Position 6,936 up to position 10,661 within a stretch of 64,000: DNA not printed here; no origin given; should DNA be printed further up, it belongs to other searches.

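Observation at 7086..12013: Candidate undescribed synthase-dependent polysaccharide system: HAS/NodC-like GT2 fused to a doubly anchored beta-helix, coupled to an AlgE/AlgG-type epimerase-like lipoprotein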

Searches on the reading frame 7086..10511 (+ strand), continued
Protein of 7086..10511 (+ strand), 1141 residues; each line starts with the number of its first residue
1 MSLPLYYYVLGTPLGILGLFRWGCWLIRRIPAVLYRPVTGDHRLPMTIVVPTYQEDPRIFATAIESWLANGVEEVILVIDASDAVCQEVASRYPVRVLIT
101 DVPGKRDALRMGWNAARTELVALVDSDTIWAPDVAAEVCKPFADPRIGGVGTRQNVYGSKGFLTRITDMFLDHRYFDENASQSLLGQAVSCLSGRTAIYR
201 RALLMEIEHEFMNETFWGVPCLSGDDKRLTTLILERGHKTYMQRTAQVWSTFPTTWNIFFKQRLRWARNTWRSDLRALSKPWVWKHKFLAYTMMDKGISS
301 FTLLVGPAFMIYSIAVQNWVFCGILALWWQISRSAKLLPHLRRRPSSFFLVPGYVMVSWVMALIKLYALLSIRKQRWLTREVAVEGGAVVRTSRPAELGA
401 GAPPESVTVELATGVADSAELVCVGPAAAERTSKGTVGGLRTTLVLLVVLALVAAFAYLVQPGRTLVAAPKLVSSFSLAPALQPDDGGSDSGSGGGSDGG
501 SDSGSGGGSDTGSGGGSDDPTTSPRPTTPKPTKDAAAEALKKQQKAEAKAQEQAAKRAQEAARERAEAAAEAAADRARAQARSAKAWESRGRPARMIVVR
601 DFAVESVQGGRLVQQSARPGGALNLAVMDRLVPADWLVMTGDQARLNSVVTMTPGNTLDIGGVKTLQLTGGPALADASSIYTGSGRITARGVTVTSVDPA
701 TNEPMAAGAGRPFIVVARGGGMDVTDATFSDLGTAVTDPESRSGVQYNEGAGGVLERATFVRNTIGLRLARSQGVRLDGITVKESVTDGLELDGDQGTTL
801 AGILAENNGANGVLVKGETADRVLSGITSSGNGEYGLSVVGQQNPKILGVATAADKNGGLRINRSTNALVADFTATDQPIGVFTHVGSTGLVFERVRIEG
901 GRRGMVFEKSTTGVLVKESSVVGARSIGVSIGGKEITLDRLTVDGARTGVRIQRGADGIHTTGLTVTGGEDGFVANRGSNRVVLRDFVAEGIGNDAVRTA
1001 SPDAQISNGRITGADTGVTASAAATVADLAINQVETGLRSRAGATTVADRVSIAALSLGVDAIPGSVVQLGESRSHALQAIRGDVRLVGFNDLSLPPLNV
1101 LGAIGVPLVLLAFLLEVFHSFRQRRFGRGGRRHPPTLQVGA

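Call 11: find_homologous_proteins(query=window:7086-10511:+, max_evalue=1e-10)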
Query window:7086-10511:+ (1141 aa): 285 proteins with E <= 1e-10 among 8000 candidates; the best 120 are listed.
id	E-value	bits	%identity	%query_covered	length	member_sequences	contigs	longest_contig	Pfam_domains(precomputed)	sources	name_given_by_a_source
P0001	0.0e+0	1244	77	35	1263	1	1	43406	PF13632.13,PF13229.13,PF13506.14,PF13641.13,PF00535.33,PF05048.20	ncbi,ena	-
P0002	2.9e-280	951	72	34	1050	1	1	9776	PF13632.13,PF13229.13,PF13506.14,PF13641.13,PF00535.33,PF05048.20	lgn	-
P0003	6.5e-274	930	72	34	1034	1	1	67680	PF13632.13,PF13229.13,PF13506.14,PF13641.13,PF00535.33,PF05048.20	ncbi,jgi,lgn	jgi:hyaluronan synthase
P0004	3.9e-266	904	45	49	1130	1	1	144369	PF13632.13,PF13229.13,PF13641.13,PF05048.20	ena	-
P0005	3.7e-236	805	68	47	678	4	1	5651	PF13632.13,PF13506.14,PF13641.13,PF00535.33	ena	-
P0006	9.6e-234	797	81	36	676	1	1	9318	PF13632.13,PF13506.14,PF13641.13,PF03142.22,PF00535.33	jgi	jgi:hyaluronan synthase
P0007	2.8e-227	775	42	86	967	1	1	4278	PF13632.13,PF13229.13,PF13506.14,PF13641.13,PF05048.20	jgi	jgi:hypothetical protein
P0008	2.5e-213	729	73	36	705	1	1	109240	PF13632.13,PF13506.14,PF13641.13,PF00535.33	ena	-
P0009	1.5e-201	690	75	18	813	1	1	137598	PF13632.13,PF13229.13,PF13641.13,PF05048.20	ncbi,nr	ncbi:hypothetical protein BJF90_18605 [Pseudonocardia sp. CNS-004]|nr:hypothetical protein BJF90_186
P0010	2.2e-194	667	85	30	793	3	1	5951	PF13632.13,PF13506.14,PF13641.13,PF00535.33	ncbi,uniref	ncbi:glycosyltransferase, partial [Pseudonocardia sp.]|uniref:glycosyltransferase n=1 Tax=Pseudonoca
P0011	1.4e-179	618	63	34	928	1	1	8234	PF13632.13,PF13229.13,PF13506.14,PF13641.13,PF00535.33,PF05048.20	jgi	jgi:hyaluronan synthase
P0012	1.6e-179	617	65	33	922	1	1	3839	PF13632.13,PF13229.13,PF13506.14,PF13641.13,PF00535.33,PF05048.20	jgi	jgi:parallel beta-helix repeat protein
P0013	2.7e-177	610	65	33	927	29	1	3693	PF13632.13,PF13229.13,PF13506.14,PF13641.13,PF00535.33,PF05048.20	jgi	jgi:parallel beta-helix repeat protein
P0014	9.4e-177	608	70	34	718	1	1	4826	PF13632.13,PF13641.13,PF00535.33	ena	-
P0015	6.1e-175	602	65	33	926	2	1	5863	PF13632.13,PF13229.13,PF13506.14,PF13641.13,PF00535.33,PF05048.20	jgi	jgi:parallel beta-helix repeat protein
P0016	7.5e-175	602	66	33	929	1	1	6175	PF13632.13,PF13229.13,PF13506.14,PF13641.13,PF00535.33,PF05048.20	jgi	jgi:parallel beta-helix repeat protein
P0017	1.5e-172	594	61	34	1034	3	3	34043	PF13632.13,PF13229.13,PF13506.14,PF13641.13,PF00535.33,PF05048.20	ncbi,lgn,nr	ncbi:MAG: glycosyltransferase [Acidimicrobiales bacterium]|nr:glycosyltransferase [Acidimicrobiales 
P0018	5.8e-172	592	62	34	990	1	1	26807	PF13632.13,PF13229.13,PF13506.14,PF13641.13,PF00535.33,PF05048.20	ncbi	ncbi:MAG: glycosyltransferase [Acidimicrobiales bacterium]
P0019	1.6e-171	591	59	34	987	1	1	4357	PF13632.13,PF13229.13,PF13506.14,PF13641.13,PF00535.33,PF05048.20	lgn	-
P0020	1.9e-171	591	79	28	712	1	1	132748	PF13632.13,PF13506.14,PF13641.13,PF00535.33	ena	-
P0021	3.8e-168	580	60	34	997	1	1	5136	PF13632.13,PF13229.13,PF13506.14,PF13641.13,PF00535.33,PF05048.20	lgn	-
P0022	1.6e-167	578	60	35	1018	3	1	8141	PF13632.13,PF13229.13,PF13506.14,PF13641.13,PF00535.33,PF05048.20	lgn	-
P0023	6.8e-166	572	37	85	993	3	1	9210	PF13632.13,PF13229.13,PF13506.14,PF13641.13,PF00535.33,PF05048.20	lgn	-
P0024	3.0e-164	567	60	34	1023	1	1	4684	PF13632.13,PF13229.13,PF13506.14,PF13641.13,PF00535.33,PF05048.20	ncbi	-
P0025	4.6e-161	556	63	33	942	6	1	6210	PF13632.13,PF13229.13,PF13506.14,PF13641.13,PF00535.33,PF05048.20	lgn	-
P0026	7.0e-161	556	61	34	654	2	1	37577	PF13632.13,PF13506.14,PF13641.13,PF00535.33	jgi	-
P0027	1.2e-157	545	62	33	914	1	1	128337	PF13632.13,PF13229.13,PF13506.14,PF13641.13,PF00535.33,PF05048.20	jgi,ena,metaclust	metaclust:\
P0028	1.4e-157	545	60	31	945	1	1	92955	PF13632.13,PF13229.13,PF13506.14,PF13641.13,PF00535.33,PF05048.20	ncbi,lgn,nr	ncbi:MAG: glycosyltransferase [Actinomycetota bacterium]|nr:glycosyltransferase [Actinomycetota bact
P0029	1.2e-155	538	61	33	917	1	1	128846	PF13632.13,PF13229.13,PF13506.14,PF13641.13,PF00535.33,PF05048.20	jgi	jgi:parallel beta-helix repeat protein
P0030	7.5e-155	536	59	34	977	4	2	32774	PF13632.13,PF13229.13,PF13506.14,PF13641.13,PF00535.33,PF05048.20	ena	-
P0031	1.1e-151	525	59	33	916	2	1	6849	PF13632.13,PF13229.13,PF13506.14,PF13641.13,PF00535.33,PF05048.20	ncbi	-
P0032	5.1e-148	513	57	33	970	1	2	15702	PF13632.13,PF13229.13,PF13506.14,PF13641.13,PF00535.33,PF05048.20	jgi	jgi:hyaluronan synthase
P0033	3.4e-116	408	46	33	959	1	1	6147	PF13632.13,PF13229.13,PF13506.14,PF13641.13,PF00535.33,PF05048.20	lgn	-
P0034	2.0e-110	389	46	32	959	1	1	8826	PF13632.13,PF13229.13,PF13506.14,PF13641.13,PF00535.33,PF05048.20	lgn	-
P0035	8.4e-110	386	44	33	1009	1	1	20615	PF13632.13,PF13229.13,PF13506.14,PF13641.13,PF01476.27,PF00535.33,PF05048.20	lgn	-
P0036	5.0e-109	384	43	33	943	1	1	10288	PF13632.13,PF13229.13,PF13506.14,PF13641.13,PF00535.33,PF05048.20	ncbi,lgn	-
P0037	6.9e-109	383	40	39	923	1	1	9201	PF13632.13,PF13229.13,PF13506.14,PF13641.13,PF01476.27,PF00535.33,PF05048.20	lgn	-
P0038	2.4e-108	382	48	33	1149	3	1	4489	PF13632.13,PF13229.13,PF13506.14,PF13641.13,PF03142.22,PF00535.33,PF05048.20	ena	-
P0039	2.5e-108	382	45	32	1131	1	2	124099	PF13632.13,PF13229.13,PF13506.14,PF13641.13,PF00535.33,PF08239.18,PF05048.20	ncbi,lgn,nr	ncbi:MAG: hypothetical protein BroJett011_46870 [Chloroflexota bacterium]|nr:MAG: hypothetical prote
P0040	4.2e-107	377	42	33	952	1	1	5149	PF13632.13,PF13229.13,PF13506.14,PF13641.13,PF00535.33,PF05048.20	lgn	-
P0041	5.6e-107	377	43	33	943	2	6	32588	PF13632.13,PF13229.13,PF13506.14,PF13641.13,PF00535.33,PF05048.20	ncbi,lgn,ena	-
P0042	2.8e-106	375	43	33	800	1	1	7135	PF13632.13,PF13229.13,PF13506.14,PF13641.13,PF01476.27,PF00535.33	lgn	-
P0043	1.5e-104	369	42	33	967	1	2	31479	PF13632.13,PF13229.13,PF13506.14,PF13641.13,PF01476.27,PF00535.33,PF05048.20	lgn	-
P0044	4.8e-104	367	42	32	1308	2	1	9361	PF13632.13,PF13229.13,PF13506.14,PF13641.13,PF07602.18,PF01476.27,PF00535.33,PF05048.20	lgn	-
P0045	6.3e-104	367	42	36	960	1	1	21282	PF13632.13,PF13229.13,PF13506.14,PF13641.13,PF00535.33,PF05048.20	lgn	-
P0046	1.4e-103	366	43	33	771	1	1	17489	PF13632.13,PF13229.13,PF13506.14,PF13641.13,PF01476.27,PF00535.33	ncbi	-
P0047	2.2e-103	365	44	33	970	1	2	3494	PF13632.13,PF13229.13,PF13506.14,PF13641.13,PF00535.33,PF05048.20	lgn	-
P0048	4.8e-103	364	42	32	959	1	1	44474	PF13632.13,PF13229.13,PF13506.14,PF13641.13,PF01476.27,PF00535.33,PF05048.20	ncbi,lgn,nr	ncbi:MAG: glycosyltransferase [bacterium]|nr:glycosyltransferase [bacterium]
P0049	7.0e-103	364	42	32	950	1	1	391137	PF13632.13,PF13229.13,PF13506.14,PF13641.13,PF01476.27,PF00535.33,PF05048.20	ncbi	-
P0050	8.9e-103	363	42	33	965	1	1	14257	PF13632.13,PF13229.13,PF13506.14,PF13641.13,PF01476.27,PF00535.33,PF05048.20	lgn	-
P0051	9.0e-103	363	44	33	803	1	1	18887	PF13632.13,PF13229.13,PF13506.14,PF13641.13,PF01476.27,PF00535.33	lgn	-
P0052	1.5e-102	362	45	33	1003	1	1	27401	PF13632.13,PF13229.13,PF13641.13,PF01476.27,PF00535.33,PF05048.20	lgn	-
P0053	1.6e-102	362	40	40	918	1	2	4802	PF13632.13,PF13229.13,PF13506.14,PF13641.13,PF01476.27,PF00535.33,PF05048.20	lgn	-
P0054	1.9e-102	362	45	32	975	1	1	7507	PF13632.13,PF13229.13,PF13506.14,PF13641.13,PF00535.33,PF05048.20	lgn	-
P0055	4.8e-102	361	42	33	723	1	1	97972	PF13632.13,PF13506.14,PF13641.13,PF01476.27,PF00535.33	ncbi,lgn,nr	ncbi:MAG: glycosyltransferase [bacterium]|nr:glycosyltransferase [bacterium]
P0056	6.8e-102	360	43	32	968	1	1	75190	PF13632.13,PF13229.13,PF13506.14,PF13641.13,PF00535.33,PF05048.20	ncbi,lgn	-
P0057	1.0e-101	360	43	32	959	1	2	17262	PF13632.13,PF13229.13,PF13506.14,PF13641.13,PF01476.27,PF00535.33,PF05048.20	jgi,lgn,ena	jgi:hyaluronan synthase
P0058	1.0e-101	360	42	33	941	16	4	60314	PF13632.13,PF13229.13,PF13641.13,PF01476.27,PF00535.33,PF05048.20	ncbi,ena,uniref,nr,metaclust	ncbi:MAG: Glycosyl transferase family 2 [Candidatus Daviesbacteria bacterium GW2011_GWA2_42_7]|unire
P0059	1.8e-101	359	41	32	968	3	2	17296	PF13632.13,PF13229.13,PF13506.14,PF13641.13,PF01476.27,PF00535.33,PF05048.20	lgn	-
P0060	2.8e-101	358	42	33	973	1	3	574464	PF13632.13,PF13229.13,PF13506.14,PF13641.13,PF00535.33,PF05048.20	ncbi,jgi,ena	-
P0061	2.9e-101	358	42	33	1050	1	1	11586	PF13632.13,PF13229.13,PF13506.14,PF13641.13,PF00535.33,PF05048.20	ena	-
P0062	3.1e-101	358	42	33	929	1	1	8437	PF13632.13,PF13229.13,PF13506.14,PF13641.13,PF00535.33,PF05048.20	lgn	-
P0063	4.6e-101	358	42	33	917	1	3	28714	PF13632.13,PF13229.13,PF13506.14,PF13641.13,PF01476.27,PF00535.33,PF05048.20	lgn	-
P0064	5.0e-101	357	43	33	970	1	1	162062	PF13632.13,PF13229.13,PF13506.14,PF13641.13,PF01476.27,PF00535.33,PF05048.20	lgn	-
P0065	5.5e-101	357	39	37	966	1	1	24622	PF13632.13,PF13229.13,PF13506.14,PF13641.13,PF00535.33,PF05048.20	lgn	-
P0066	7.0e-101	357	42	33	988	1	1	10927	PF13632.13,PF13229.13,PF13506.14,PF13641.13,PF01476.27,PF00535.33,PF05048.20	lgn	-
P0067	8.9e-101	357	43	32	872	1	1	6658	PF13632.13,PF13229.13,PF13506.14,PF13641.13,PF01476.27,PF00535.33,PF05048.20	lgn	-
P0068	1.3e-100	356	39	38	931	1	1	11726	PF13632.13,PF13229.13,PF13506.14,PF13641.13,PF01476.27,PF00535.33,PF05048.20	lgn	-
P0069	1.6e-100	356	42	33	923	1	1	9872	PF13632.13,PF13229.13,PF13506.14,PF13641.13,PF01476.27,PF00535.33,PF05048.20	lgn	-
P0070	1.6e-100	356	44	33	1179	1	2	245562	PF13632.13,PF13229.13,PF13506.14,PF13641.13,PF00535.33,PF05048.20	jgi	jgi:hyaluronan synthase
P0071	2.0e-100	355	40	33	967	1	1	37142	PF13632.13,PF13229.13,PF13506.14,PF13641.13,PF01476.27,PF00535.33,PF05048.20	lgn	-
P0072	2.2e-100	355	42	32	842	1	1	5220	PF13632.13,PF13229.13,PF13506.14,PF13641.13,PF01476.27,PF00535.33,PF05048.20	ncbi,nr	ncbi:MAG: glycosyltransferase, partial [bacterium]|nr:glycosyltransferase [bacterium]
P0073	2.7e-100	355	41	33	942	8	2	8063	PF13632.13,PF13229.13,PF13506.14,PF13641.13,PF01476.27,PF00535.33,PF05048.20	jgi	-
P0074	2.8e-100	355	44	32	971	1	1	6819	PF13632.13,PF13229.13,PF13506.14,PF13641.13,PF00535.33,PF05048.20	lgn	-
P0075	5.7e-100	354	41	33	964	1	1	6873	PF13632.13,PF13229.13,PF13506.14,PF13641.13,PF01476.27,PF00535.33,PF05048.20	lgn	-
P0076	8.6e-100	353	43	33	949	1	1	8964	PF13632.13,PF13229.13,PF13506.14,PF13641.13,PF01476.27,PF00535.33,PF05048.20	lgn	-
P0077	8.8e-100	353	42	33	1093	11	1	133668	PF13632.13,PF13229.13,PF13641.13,PF00535.33,PF05048.20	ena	-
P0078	1.4e-99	353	44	32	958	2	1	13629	PF13632.13,PF13229.13,PF13506.14,PF13641.13,PF00535.33,PF05048.20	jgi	jgi:parallel beta-helix repeat protein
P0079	1.5e-99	352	41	33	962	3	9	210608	PF13632.13,PF13229.13,PF13506.14,PF13641.13,PF00535.33,PF05048.20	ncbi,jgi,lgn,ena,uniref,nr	ncbi:hypothetical protein A2954_04885 [Candidatus Roizmanbacteria bacterium RIFCSPLOWO2_01_FULL_37_1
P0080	3.0e-99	352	43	32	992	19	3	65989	PF13632.13,PF13229.13,PF13506.14,PF13641.13,PF01476.27,PF00535.33,PF05048.20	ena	-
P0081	3.3e-99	351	39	33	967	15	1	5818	PF13632.13,PF13229.13,PF13506.14,PF13641.13,PF01476.27,PF00535.33,PF05048.20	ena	-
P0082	3.5e-99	351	42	32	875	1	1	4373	PF13632.13,PF13229.13,PF13506.14,PF13641.13,PF01476.27,PF00535.33,PF05048.20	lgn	-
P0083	5.6e-99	351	44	32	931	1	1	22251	PF13632.13,PF13229.13,PF13506.14,PF13641.13,PF00535.33,PF05048.20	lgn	-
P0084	7.6e-99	350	42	33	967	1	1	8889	PF13632.13,PF13229.13,PF13506.14,PF13641.13,PF00535.33,PF05048.20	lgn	-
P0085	8.0e-99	350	44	33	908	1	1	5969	PF13632.13,PF13229.13,PF13641.13,PF00535.33,PF05048.20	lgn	-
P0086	8.2e-99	350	45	33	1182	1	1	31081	PF13632.13,PF13229.13,PF13506.14,PF13641.13,PF00535.33,PF05048.20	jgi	jgi:hyaluronan synthase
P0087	9.1e-99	350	42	32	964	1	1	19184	PF13632.13,PF13229.13,PF13506.14,PF13641.13,PF01476.27,PF00535.33,PF05048.20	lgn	-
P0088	2.3e-98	349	41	33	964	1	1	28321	PF13632.13,PF13229.13,PF13506.14,PF13641.13,PF00535.33,PF05048.20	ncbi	-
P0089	3.1e-98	348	42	33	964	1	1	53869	PF13632.13,PF13229.13,PF13506.14,PF13641.13,PF00535.33,PF05048.20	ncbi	ncbi:MAG: glycosyltransferase [Chloroflexota bacterium]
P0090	3.1e-98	348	43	32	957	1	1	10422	PF13632.13,PF13229.13,PF13506.14,PF13641.13,PF00535.33,PF05048.20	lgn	-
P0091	3.2e-98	348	41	32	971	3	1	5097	PF13632.13,PF13229.13,PF13506.14,PF13641.13,PF01476.27,PF00535.33,PF05048.20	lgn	-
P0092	3.3e-98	348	40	32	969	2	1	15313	PF13632.13,PF13229.13,PF13506.14,PF13641.13,PF01476.27,PF00535.33,PF05048.20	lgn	-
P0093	3.3e-98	348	43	32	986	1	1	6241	PF13632.13,PF13229.13,PF13506.14,PF13641.13,PF00535.33,PF05048.20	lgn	-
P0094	4.6e-98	348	42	32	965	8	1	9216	PF13632.13,PF13229.13,PF13506.14,PF13641.13,PF01476.27,PF00535.33,PF05048.20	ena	-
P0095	6.3e-98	347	44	33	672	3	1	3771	PF13632.13,PF13506.14,PF13641.13,PF00535.33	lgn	-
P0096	6.3e-98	347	42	33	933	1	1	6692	PF13632.13,PF13229.13,PF13506.14,PF13641.13,PF00535.33,PF05048.20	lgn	-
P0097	9.2e-98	347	45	32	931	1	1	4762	PF13632.13,PF13229.13,PF13506.14,PF13641.13,PF01476.27,PF00535.33,PF05048.20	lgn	-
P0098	9.6e-98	347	43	33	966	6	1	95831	PF13632.13,PF13229.13,PF13506.14,PF13641.13,PF00535.33,PF05048.20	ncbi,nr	ncbi:MAG: glycosyltransferase [Ardenticatenaceae bacterium]|nr:glycosyltransferase [Ardenticatenacea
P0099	9.9e-98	346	43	33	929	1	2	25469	PF13632.13,PF13229.13,PF13506.14,PF13641.13,PF00535.33,PF05048.20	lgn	-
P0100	1.6e-97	346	42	33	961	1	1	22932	PF13632.13,PF13229.13,PF13506.14,PF13641.13,PF00535.33,PF05048.20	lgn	-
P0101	1.6e-97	346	42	33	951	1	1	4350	PF13632.13,PF13229.13,PF13506.14,PF13641.13,PF01476.27,PF00535.33,PF05048.20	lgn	-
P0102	2.0e-97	345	42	33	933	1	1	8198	PF13632.13,PF13229.13,PF13506.14,PF13641.13,PF00535.33,PF05048.20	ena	-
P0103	3.5e-97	345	41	33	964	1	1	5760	PF13632.13,PF13229.13,PF13506.14,PF13641.13,PF01476.27,PF00535.33,PF05048.20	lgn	-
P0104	3.7e-97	345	43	33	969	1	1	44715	PF13632.13,PF13229.13,PF13506.14,PF13641.13,PF00535.33,PF05048.20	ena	-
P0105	6.5e-97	344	43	33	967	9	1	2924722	PF13632.13,PF13229.13,PF13506.14,PF13641.13,PF00535.33,PF05048.20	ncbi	ncbi:MAG: NosD domain-containing protein [Chloroflexota bacterium]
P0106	6.7e-97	344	41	32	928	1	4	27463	PF13632.13,PF13229.13,PF13506.14,PF13641.13,PF01476.27,PF00535.33,PF05048.20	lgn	-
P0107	8.5e-97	343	41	33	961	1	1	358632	PF13632.13,PF13229.13,PF13506.14,PF13641.13,PF01476.27,PF00535.33,PF05048.20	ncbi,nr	ncbi:glycosyltransferase [candidate division WWE3 bacterium]|nr:glycosyltransferase [candidate divis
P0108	9.0e-97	343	42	36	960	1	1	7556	PF13632.13,PF13229.13,PF13506.14,PF13641.13,PF01476.27,PF00535.33,PF05048.20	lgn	-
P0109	1.0e-96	343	41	32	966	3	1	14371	PF13632.13,PF13229.13,PF13506.14,PF13641.13,PF00535.33,PF05048.20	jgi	-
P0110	1.0e-96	343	40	33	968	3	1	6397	PF13632.13,PF13229.13,PF13506.14,PF13641.13,PF00535.33,PF05048.20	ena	-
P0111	1.2e-96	343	42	33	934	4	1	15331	PF13632.13,PF13229.13,PF13506.14,PF13641.13,PF00535.33,PF05048.20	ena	-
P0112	1.6e-96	342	42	33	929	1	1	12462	PF13632.13,PF13229.13,PF13506.14,PF13641.13,PF00535.33,PF05048.20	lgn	-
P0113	1.9e-96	342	41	32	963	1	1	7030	PF13632.13,PF13229.13,PF13506.14,PF13641.13,PF01476.27,PF00535.33,PF05048.20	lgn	-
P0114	2.2e-96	342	40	33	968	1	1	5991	PF13632.13,PF13229.13,PF13506.14,PF13641.13,PF00535.33,PF05048.20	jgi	-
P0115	2.3e-96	342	41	33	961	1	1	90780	PF13632.13,PF13229.13,PF13506.14,PF13641.13,PF01476.27,PF00535.33,PF05048.20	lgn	-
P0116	3.2e-96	341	41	32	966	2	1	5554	PF13632.13,PF13229.13,PF13506.14,PF13641.13,PF01476.27,PF00535.33,PF05048.20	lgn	-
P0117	3.8e-96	341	42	33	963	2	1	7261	PF13632.13,PF13229.13,PF13506.14,PF13641.13,PF00535.33,PF05048.20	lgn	-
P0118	3.9e-96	341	41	33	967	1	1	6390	PF13632.13,PF13229.13,PF13506.14,PF13641.13,PF00535.33,PF05048.20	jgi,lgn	jgi:hyaluronan synthase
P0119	4.2e-96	341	39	33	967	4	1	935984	PF13632.13,PF13229.13,PF13506.14,PF13641.13,PF00535.33,PF05048.20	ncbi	-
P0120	5.4e-96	341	43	33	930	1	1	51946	PF13632.13,PF13229.13,PF13506.14,PF13641.13,PF00535.33,PF05048.20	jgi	jgi:hyaluronan synthase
